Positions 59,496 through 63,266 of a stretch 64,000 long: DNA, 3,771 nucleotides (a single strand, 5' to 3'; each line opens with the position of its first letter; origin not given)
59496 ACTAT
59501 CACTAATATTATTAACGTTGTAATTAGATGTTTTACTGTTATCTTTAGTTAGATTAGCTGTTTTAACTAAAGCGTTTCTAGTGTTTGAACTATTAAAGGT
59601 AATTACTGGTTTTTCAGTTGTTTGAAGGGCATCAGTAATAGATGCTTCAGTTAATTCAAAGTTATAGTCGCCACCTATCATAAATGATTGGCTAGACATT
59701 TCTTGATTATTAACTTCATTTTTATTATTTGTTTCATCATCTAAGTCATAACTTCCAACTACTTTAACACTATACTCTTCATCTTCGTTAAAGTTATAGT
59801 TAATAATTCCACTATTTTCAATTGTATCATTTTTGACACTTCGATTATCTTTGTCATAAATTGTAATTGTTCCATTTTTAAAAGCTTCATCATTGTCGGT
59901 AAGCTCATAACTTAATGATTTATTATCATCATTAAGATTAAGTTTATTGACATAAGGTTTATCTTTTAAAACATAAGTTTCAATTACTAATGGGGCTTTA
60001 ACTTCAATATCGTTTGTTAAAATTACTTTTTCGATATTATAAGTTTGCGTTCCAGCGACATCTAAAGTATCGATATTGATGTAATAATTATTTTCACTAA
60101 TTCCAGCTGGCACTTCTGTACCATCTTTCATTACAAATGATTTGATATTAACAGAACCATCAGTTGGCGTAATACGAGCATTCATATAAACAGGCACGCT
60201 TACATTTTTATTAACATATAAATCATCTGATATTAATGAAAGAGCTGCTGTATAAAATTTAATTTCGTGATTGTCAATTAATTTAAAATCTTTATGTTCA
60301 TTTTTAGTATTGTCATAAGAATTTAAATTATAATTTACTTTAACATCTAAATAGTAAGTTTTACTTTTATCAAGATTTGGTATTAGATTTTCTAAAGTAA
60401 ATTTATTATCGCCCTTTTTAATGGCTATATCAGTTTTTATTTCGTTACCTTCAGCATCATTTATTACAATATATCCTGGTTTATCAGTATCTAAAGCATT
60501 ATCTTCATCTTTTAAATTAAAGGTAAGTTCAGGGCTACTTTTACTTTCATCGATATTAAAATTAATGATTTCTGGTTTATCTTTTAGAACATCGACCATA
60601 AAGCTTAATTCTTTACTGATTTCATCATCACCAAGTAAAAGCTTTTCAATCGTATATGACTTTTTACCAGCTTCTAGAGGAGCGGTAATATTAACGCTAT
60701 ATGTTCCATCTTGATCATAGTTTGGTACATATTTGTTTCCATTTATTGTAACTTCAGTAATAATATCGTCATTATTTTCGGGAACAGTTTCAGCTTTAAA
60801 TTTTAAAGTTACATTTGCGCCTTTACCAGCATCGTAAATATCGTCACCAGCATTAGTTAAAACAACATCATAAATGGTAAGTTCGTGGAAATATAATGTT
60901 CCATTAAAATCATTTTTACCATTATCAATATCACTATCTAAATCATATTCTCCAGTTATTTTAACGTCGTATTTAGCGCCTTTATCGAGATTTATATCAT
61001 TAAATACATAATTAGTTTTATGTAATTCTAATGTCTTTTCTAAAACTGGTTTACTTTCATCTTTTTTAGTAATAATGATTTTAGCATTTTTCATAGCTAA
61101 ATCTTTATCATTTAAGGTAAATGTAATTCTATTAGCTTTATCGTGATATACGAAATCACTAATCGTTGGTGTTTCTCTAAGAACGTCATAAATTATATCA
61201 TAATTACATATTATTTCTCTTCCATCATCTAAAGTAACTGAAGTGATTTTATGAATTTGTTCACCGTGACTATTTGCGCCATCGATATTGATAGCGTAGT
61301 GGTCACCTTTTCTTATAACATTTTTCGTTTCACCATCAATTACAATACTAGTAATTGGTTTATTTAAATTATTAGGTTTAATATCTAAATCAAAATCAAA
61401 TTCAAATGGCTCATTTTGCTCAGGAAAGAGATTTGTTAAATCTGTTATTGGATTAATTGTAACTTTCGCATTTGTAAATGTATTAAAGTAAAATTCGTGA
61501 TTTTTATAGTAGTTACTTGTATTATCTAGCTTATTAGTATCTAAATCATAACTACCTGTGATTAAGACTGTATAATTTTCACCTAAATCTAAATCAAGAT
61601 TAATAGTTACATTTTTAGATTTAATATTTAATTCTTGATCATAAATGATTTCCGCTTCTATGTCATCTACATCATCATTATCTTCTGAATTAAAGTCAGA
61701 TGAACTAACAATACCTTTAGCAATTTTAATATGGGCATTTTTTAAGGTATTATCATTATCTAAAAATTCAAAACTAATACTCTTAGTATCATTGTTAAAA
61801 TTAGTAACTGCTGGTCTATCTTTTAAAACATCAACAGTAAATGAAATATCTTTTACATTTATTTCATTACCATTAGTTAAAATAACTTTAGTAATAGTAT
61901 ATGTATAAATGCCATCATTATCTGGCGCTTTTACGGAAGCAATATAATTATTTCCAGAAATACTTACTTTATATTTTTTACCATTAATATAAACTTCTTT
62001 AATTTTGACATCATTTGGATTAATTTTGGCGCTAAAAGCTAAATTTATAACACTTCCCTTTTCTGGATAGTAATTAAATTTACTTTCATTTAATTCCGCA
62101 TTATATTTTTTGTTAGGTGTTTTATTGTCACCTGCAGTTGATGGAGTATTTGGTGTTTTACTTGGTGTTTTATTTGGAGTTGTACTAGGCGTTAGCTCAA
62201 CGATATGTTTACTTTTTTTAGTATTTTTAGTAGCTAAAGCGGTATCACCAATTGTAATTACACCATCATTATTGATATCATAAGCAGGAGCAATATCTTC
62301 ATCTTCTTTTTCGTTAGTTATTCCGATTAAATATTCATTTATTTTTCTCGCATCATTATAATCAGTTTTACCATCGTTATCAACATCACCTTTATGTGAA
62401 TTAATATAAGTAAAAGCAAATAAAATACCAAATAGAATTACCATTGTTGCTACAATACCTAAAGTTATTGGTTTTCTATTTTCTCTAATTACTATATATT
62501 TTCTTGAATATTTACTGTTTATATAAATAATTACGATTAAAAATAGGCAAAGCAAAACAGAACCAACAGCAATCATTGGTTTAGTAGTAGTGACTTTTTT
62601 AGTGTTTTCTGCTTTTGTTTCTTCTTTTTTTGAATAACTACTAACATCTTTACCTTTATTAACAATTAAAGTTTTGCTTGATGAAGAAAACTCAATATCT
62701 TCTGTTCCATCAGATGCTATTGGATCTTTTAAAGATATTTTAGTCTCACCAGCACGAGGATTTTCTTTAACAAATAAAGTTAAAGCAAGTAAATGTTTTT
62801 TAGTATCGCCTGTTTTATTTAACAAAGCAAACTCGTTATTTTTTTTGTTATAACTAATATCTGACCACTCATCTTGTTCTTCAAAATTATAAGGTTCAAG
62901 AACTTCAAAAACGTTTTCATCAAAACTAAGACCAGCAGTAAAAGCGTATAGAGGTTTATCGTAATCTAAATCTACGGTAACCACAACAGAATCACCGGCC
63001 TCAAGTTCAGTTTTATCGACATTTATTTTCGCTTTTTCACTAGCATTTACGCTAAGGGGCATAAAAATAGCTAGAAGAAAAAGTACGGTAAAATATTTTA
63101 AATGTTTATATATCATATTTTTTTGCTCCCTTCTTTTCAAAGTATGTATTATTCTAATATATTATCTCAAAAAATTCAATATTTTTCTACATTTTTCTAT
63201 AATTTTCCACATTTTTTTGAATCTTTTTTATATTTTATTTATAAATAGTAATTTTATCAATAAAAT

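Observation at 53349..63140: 3263-aa surface protein with Zmp/IgA1-protease-like architecture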

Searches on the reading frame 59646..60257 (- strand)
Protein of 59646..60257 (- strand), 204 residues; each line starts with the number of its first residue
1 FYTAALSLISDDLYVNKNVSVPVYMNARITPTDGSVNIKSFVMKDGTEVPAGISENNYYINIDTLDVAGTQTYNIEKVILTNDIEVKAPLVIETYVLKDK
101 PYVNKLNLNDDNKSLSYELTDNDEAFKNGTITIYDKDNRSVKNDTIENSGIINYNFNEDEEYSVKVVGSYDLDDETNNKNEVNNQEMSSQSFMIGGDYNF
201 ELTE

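Call 64: predict_structure(alignment_id=A4)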
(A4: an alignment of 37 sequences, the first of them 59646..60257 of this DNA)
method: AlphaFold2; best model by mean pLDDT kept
length: 204 residues; sequences in the alignment: 37
mean_pLDDT: 95.4   pTM: 0.83
mean pLDDT of the five models: 95.4, 95.1, 94.7, 94.5, 94.3
residues with pLDDT >= 90: 183; 70-90: 21; 50-70: 0; < 50: 0
segments of 3 or more residues with pLDDT < 50: none
pLDDT, mean of each block of 10 residues (from residue 1): 97 94 98 96 98 97 97 98 98 97 95 95 97 98 97 96 98 88 96 85 79
secondary structure, 60 per line:
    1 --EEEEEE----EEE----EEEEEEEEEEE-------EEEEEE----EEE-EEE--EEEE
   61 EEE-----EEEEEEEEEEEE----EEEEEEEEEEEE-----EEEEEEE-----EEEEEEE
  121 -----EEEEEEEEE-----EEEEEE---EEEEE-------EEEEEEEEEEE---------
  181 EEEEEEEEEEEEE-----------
elements in order: E3-8 E13-15 E20-30 E38-43 E48-50 E52-54 E57-63 E69-80 E85-96 E102-108 E114-120 E126-134 E140-145 E149-153 E161-171 E181-193

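Call 68: fold_search(model_id=the predicted structure, library=pdb)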
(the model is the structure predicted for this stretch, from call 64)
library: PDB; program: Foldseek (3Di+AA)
matches with E <= 10: 1854; with E <= 0.001: 138
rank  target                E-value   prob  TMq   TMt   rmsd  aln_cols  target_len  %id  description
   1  8a1f_A                1.4e-07  1.00  0.34  0.24   9.1       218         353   10  Human PTPRK N-terminal domains MAM-Ig-FN1 (released 2023-03-15)
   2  3mtr_A                3.5e-07  1.00  0.33  0.34  11.6       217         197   11  Crystal structure of the Ig5-FN1 tandem of human NCAM (released 2010-06-23)
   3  3pdd                  2.1e-06  1.00  0.29  0.31  11.0       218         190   10  Structures of Clostridium thermocellum CbhA fibronectin(III)-like modules (released 2011-11-23)
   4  2v5y                  2.8e-06  1.00  0.37  0.18   8.8       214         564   10  Crystal structure of the receptor protein tyrosine phosphatase mu ectodomain (released 2007-09-11)
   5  3hs0_F                4.3e-06  1.00  0.33  0.13  17.4       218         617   10  Cobra Venom Factor (CVF) in complex with human factor B (released 2009-07-07)
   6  2vkw_A                4.5e-06  1.00  0.37  0.38  12.5       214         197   12  Human NCAM, FN3 domains 1 and 2 (released 2008-02-26)
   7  6mof_B                8.3e-06  1.00  0.35  0.33   9.1       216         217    9  Monomeric DARPin G2 complex with EpoR (released 2019-06-05)
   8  6moe_D                1.0e-05  1.00  0.37  0.36   8.8       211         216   10  Monomeric DARPin E2 complex with EpoR (released 2019-06-05)
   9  2yn5_B                1.1e-05  1.00  0.40  0.32   7.7       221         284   12  Structural insight into the giant calcium-binding adhesin SiiE: implications for the adhesion of Salmonella enterica t (released 2013-04-03)
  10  6moe_C                1.2e-05  1.00  0.34  0.32  10.6       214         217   10  Monomeric DARPin E2 complex with EpoR (released 2019-06-05)
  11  2vkw_B                1.5e-05  1.00  0.33  0.34  12.0       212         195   14  Human NCAM, FN3 domains 1 and 2 (released 2008-02-26)
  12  3hrz_A                1.8e-05  1.00  0.32  0.13  16.8       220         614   10  Cobra Venom Factor (CVF) in complex with human factor B (released 2009-07-07)
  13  6moi_B                1.9e-05  1.00  0.35  0.35   9.0       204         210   10  Dimeric DARPin C_angle_R5 complex with EpoR (released 2019-06-05)
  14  4y5x_L                2.0e-05  1.00  0.35  0.35   9.9       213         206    9  Diabody 305 complex with EpoR (released 2015-03-18)
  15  2vkx_A                2.1e-05  1.00  0.37  0.38  10.5       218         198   11  Human NCAM, FN3 domains 1 and 2, M610R mutant (released 2008-02-26)
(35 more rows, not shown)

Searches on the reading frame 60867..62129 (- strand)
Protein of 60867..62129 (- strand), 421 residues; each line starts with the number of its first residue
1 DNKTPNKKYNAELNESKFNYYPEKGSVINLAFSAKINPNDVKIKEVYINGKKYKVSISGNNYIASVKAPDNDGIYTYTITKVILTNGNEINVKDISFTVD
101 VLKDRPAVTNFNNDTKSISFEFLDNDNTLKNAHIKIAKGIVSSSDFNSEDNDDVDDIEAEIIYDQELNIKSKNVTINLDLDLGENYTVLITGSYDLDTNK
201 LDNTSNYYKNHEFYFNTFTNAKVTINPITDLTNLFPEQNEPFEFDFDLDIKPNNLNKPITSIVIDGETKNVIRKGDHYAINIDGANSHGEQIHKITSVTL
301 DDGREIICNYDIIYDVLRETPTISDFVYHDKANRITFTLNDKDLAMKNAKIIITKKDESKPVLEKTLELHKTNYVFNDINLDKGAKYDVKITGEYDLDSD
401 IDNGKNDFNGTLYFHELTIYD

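Call 10: search_protein_families(library=pfam, proteins=[window:60867-62129:-], max_evalue=10)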
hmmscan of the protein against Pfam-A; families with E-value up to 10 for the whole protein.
seq(421 aa): 4 families
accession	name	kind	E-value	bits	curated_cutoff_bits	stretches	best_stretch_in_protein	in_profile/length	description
PF13205.12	Big_5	-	0.035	15.3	23.6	0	334-396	24-89/105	Bacterial Ig-like domain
PF24304.1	AcrIIA4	-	0.12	13.1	27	1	45-68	7-30/83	Anti-CRISPR Suppressor AcrIIA4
PF21027.3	Sde0182_C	-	0.47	11.5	27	0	191-229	7-40/83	Cellulose-binding protein Sde0182, C-terminal domain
PF18693.7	TRAM_2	-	1.2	9.9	27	0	174-197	32-57/63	TRAM domain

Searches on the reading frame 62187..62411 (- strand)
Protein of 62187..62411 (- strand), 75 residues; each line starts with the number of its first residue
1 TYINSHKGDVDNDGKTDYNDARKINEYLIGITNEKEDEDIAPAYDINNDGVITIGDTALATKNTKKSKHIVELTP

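Call 10: search_protein_families(library=pfam, proteins=[window:62187-62411:-], max_evalue=10)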
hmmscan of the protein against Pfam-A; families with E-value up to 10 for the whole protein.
seq(75 aa): 8 families
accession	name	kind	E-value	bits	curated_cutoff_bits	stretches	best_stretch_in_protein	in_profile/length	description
PF00404.24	Dockerin_1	-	5.8e-07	30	22.9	2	7-59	1-51/57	Dockerin type I domain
PF01839.29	FG-GAP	-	0.026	14.9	22.1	1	8-17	8-17/37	FG-GAP repeat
PF13517.12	FG-GAP_3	-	0.041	14.9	26.9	1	8-17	49-58/61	FG-GAP-like repeat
PF02621.19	VitK2_biosynth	-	0.13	12.1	26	1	36-73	124-160/252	Menaquinone biosynthesis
PF13499.12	EF-hand_7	-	0.22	12.3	30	2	43-62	10-30/67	EF-hand domain pair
PF13405.12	EF-hand_6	-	0.32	11.3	25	1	44-55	9-20/30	EF-hand domain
PF00036.39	EF-hand_1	-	0.54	10.4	25.4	1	44-54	9-19/29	EF hand domain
PF13202.12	EF-hand_5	-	1.9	8.6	25.9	1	43-53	7-17/25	EF hand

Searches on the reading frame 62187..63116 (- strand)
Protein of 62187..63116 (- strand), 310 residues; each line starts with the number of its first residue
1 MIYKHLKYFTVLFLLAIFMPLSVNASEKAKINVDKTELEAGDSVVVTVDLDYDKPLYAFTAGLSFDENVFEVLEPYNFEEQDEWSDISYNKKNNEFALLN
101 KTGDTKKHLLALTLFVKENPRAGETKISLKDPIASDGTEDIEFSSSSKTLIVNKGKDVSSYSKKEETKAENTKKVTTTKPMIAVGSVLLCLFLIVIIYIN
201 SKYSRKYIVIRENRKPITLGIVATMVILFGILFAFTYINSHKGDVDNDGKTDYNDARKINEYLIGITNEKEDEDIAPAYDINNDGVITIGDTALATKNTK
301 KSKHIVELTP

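Call 26: find_homologous_proteins(query=window:62187-63116:-, max_evalue=0.001)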
Query seq(310 aa) (310 aa): 3 proteins with E <= 0.001 among 2224 candidates.
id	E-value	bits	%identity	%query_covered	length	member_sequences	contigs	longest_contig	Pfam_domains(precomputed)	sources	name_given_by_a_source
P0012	3.1e-72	261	50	87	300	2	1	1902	PF11174.14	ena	-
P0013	8.9e-58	214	53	72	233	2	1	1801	PF00963.25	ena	-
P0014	3.8e-45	173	54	57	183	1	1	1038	-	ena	-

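Call 34: search_protein_representatives(protein=window:62187-63116:-)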
Query: 310 residues. Proteins with E-value up to 0.001 (for the whole library): 374; up to 1e-10: 137; up to 1e-30: 27. The best 150 are listed.
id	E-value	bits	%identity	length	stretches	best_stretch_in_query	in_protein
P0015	1.6e-64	234.5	48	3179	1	14-308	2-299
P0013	2.8e-58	214.0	52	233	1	5-228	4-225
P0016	1.9e-56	208.0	43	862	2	4-295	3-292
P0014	1.2e-45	172.5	53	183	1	5-182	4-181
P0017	7.4e-44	166.7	38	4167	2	13-310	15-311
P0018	2.0e-43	165.3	34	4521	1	4-299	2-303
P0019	7.7e-42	160.0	38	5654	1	5-305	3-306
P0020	2.1e-40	155.3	37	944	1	13-301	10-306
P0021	6.4e-39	150.5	37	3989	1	6-299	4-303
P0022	1.5e-38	149.2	37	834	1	10-305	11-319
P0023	6.1e-38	147.3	35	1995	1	8-300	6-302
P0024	8.5e-38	146.8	35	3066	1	11-301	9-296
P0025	5.1e-37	144.2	34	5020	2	5-294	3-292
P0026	6.1e-37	144.0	34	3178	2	6-300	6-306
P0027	1.1e-36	143.1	36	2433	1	4-274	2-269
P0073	6.0e-20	88.2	32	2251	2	13-166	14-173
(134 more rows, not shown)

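Call 56: predict_structure(alignment_id=A3)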
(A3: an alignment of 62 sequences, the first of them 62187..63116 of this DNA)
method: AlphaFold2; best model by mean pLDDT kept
length: 310 residues; sequences in the alignment: 62
mean_pLDDT: 90.7   pTM: 0.84
mean pLDDT of the five models: 90.7, 89.5, 88.1, 87.3, 84.6
residues with pLDDT >= 90: 229; 70-90: 65; 50-70: 16; < 50: 0
segments of 3 or more residues with pLDDT < 50: none
pLDDT, mean of each block of 10 residues (from residue 1): 83 90 86 98 98 97 97 97 97 97 95 97 95 97 97 75 70 86 93 90 74 82 95 93 92 97 90 87 96 96 78
secondary structure, 60 per line:
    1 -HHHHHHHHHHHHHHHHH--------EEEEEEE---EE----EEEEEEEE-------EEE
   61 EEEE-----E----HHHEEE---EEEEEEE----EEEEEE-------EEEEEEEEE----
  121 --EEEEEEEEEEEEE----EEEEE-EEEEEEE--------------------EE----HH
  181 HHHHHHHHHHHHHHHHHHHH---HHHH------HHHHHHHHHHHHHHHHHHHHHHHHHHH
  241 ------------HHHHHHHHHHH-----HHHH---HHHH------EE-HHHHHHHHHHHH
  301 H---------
elements in order: H2-18 E27-33 E43-50 E58-64 E78-80 E84-90 E95-100 E108-116 E123-135 E140-144 E146-152 H179-200 H204-207 H214-240 H253-263 H269-272 H276-279 H289-301

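Call 62: fold_search(model_id=the predicted structure, library=pdb)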
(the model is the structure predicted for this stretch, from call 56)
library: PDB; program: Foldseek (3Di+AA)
matches with E <= 10: 1940; with E <= 0.001: 76
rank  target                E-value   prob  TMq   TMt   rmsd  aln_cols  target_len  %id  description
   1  2jh2_A                1.0e-08  1.00  0.35  0.76   2.8       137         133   20  X-ray crystal structure of a cohesin-like module from Clostridium perfringens (released 2007-11-06)
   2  2w1n                  1.2e-08  1.00  0.35  0.47  19.9       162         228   17  cohesin and fibronectin type-III double module construct from the Clostridium perfringens glycoside hydrolase GH84C (released 2009-02-03)
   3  2vo8                  2.2e-08  1.00  0.36  0.79   2.5       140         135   14  Cohesin module from Clostridium perfringens ATCC13124 family 33 glycoside hydrolase. (released 2008-09-02)
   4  2jh2_C                6.7e-08  1.00  0.35  0.78   2.6       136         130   19  X-ray crystal structure of a cohesin-like module from Clostridium perfringens (released 2007-11-06)
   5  2jh2_B                9.5e-08  1.00  0.36  0.78   2.8       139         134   19  X-ray crystal structure of a cohesin-like module from Clostridium perfringens (released 2007-11-06)
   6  4dh2_A                2.1e-07  1.00  0.33  0.58   4.6       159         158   16  Crystal structure of Coh-OlpC(Cthe_0452)-Doc435(Cthe_0435) complex: A novel type I Cohesin-Dockerin complex from Clost (released 2012-11-28)
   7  4dh2_C                3.2e-07  1.00  0.33  0.58   4.5       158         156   16  Crystal structure of Coh-OlpC(Cthe_0452)-Doc435(Cthe_0435) complex: A novel type I Cohesin-Dockerin complex from Clost (released 2012-11-28)
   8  5lxv_C                6.4e-07  1.00  0.32  0.53   4.1       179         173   14  Crystal structure of Ruminococcus flavefaciens scaffoldin C cohesin in complex with a dockerin from an uncharacterized (released 2016-10-19)
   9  3ul4_A                6.8e-07  1.00  0.31  0.61   4.1       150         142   16  Crystal structure of Coh-OlpA(Cthe_3080)-Doc918(Cthe_0918) complex: A novel type I Cohesin-Dockerin complex from Clost (released 2012-11-28)
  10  4ums                  7.2e-07  1.00  0.32  0.58   8.0       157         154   15  The crystal structure of the seventh ScaB type I cohesin from Pseudobacteroides cellulosolvens (released 2015-05-06)
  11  6kgf_C                7.6e-07  1.00  0.31  0.60   5.3       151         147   18  Crystal structure of CaDoc0917(R16D)-CaCohA2 complex at pH 8.2 (released 2020-07-08)
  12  5nrm_A                1.4e-06  1.00  0.34  0.69   3.1       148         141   16  Crystal structure of the sixth cohesin from Acetivibrio cellulolyticus' scaffoldin B in complex with Cel5 dockerin S51 (released 2018-01-31)
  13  1qzn                  2.0e-06  1.00  0.33  0.55   4.4       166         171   10  Crystal Structure Analysis of a type II cohesin domain from the cellulosome of Acetivibrio cellulolyticus (released 2004-09-21)
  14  6kge_A                2.4e-06  1.00  0.35  0.70   3.1       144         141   19  Crystal structure of CaDoc0917(R16D)-CaCohA2 complex at pH 5.5 (released 2020-07-08)
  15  6kgd_A                2.6e-06  1.00  0.35  0.67   3.5       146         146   19  Crystal structure of CaDoc0917(R49D)-CaCohA2 complex at pH 8.0 (released 2020-07-08)
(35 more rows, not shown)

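Call 97: find_encoding_contigs(protein=P0073, flank=6000, max_places=3)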
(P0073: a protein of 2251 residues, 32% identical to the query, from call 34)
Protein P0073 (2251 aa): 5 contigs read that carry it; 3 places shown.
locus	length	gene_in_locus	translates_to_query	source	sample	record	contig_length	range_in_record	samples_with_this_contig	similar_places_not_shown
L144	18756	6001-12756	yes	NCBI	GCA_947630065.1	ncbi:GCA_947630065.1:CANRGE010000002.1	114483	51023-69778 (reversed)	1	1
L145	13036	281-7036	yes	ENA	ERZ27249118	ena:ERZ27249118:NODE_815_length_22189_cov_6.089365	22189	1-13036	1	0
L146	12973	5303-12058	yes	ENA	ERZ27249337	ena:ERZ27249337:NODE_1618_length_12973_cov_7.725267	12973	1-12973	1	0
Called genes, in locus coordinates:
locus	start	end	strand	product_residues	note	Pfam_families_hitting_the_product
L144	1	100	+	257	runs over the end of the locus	PF00106:adh_short, PF08659:KR, PF01370:Epimerase, PF02719:Polysacc_synt_2 (weak), PF13460:NAD_binding_10, PF13561:adh_short_C2, PF16363:GDP_Man_Dehyd (weak)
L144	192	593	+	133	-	PF05168:HEPN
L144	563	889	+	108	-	PF18765:Polbeta, PF01909:NTP_transf_2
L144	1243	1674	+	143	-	PF02381:MraZ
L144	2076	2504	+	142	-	PF01795:Methyltransf_5, PF13847:Methyltransf_31 (weak)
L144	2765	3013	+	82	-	PF01795:Methyltransf_5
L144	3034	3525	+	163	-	-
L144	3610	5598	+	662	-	PF03717:PBP_dimer, PF00905:Transpeptidase, PF03793:PASTA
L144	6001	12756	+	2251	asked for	PF00404:Dockerin_1, PF05342:Peptidase_M26_N, PF07581:Glug (faint), PF07580:Peptidase_M26_C, PF05342:Peptidase_M26_N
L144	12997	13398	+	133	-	PF05168:HEPN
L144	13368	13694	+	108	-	PF22600:MTPAP-like_central (weak), PF01909:NTP_transf_2, PF18765:Polbeta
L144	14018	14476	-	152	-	PF00080:Sod_Cu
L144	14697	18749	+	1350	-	PF08305:NPCBM, PF00754:F5_F8_type_C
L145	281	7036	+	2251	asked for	PF00404:Dockerin_1, PF05342:Peptidase_M26_N, PF07581:Glug (faint), PF07580:Peptidase_M26_C, PF05342:Peptidase_M26_N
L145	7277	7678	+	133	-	PF05168:HEPN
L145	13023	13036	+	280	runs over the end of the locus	PF00963:Cohesin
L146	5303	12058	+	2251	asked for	PF00404:Dockerin_1, PF05342:Peptidase_M26_N, PF07581:Glug (faint), PF07580:Peptidase_M26_C, PF05342:Peptidase_M26_N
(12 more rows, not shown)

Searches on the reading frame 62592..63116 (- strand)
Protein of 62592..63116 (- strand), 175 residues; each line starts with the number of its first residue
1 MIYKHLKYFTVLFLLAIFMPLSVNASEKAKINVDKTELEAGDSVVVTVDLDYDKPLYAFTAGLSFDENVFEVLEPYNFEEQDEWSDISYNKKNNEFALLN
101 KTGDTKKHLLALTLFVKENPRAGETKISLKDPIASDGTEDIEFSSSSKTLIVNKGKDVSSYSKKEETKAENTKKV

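Call 10: search_protein_families(library=pfam, proteins=[window:62592-63116:-], max_evalue=10)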
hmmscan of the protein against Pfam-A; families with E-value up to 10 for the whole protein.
seq(175 aa): 3 families
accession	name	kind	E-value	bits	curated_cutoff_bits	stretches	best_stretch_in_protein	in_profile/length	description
PF00963.24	Cohesin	-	8.3e-08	33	24.1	1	30-143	2-128/139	Cohesin domain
PF14321.11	DUF4382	-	0.098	13.3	25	1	16-56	84-123/136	Domain of unknown function (DUF4382)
PF18482.7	Pih1_fungal_CS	-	0.31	12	23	0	126-164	20-57/90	Fungal Pih1 CS domain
